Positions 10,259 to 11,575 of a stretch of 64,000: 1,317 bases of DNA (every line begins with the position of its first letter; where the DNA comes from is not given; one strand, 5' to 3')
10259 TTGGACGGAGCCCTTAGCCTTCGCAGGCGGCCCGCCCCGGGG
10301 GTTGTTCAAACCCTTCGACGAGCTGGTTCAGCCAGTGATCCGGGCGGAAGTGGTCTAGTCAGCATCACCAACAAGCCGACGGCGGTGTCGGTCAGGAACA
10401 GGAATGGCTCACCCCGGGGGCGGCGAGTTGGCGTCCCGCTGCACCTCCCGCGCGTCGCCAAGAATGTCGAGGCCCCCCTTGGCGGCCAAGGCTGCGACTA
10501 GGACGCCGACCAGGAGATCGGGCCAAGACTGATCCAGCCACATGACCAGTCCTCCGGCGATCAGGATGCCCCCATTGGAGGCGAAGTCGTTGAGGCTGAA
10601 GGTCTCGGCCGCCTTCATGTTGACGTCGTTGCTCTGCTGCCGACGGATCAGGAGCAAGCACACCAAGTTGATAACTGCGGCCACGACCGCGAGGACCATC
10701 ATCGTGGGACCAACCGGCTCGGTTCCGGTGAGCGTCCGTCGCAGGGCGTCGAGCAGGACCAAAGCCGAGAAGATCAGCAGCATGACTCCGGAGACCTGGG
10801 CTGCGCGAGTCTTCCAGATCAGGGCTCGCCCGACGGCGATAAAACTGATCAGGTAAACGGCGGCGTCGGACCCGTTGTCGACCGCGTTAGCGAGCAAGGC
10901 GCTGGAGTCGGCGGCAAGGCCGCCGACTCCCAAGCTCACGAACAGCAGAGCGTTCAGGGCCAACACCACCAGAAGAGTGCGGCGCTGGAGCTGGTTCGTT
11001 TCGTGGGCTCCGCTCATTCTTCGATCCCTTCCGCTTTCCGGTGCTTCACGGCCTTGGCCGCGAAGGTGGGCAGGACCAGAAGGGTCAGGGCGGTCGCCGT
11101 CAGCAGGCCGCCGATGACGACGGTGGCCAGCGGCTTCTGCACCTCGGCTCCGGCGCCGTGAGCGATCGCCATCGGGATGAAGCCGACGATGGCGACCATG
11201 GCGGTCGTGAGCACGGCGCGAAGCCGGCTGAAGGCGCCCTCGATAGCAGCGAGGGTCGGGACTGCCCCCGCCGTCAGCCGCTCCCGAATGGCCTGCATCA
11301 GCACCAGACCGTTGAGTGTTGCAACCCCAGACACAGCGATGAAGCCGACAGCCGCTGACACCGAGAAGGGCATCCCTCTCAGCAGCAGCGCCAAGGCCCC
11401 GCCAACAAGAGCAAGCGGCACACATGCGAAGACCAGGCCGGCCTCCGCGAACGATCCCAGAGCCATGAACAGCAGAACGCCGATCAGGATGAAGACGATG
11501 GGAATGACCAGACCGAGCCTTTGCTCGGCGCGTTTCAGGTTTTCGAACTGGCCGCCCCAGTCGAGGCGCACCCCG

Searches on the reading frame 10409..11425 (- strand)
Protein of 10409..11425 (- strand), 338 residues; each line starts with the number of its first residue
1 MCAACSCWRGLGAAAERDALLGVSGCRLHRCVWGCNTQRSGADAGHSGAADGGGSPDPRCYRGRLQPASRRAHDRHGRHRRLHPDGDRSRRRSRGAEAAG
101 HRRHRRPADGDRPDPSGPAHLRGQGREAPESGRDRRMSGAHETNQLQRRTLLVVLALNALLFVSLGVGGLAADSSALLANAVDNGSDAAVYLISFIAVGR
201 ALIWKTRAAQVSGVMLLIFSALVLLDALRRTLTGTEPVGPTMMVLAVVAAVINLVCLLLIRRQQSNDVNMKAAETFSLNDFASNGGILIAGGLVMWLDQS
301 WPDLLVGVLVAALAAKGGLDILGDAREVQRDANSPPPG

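Call 61: search_protein_families(library=pfam, proteins=[window:10409-11425:-], max_evalue=0.001)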
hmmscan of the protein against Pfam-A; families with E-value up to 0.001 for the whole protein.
window:10409-11425:- (338 aa): 1 family
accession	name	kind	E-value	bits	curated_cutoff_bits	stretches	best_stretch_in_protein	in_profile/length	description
PF01545.26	Cation_efflux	-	3e-16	60.2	26.6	1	151-324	1-192/198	Cation efflux family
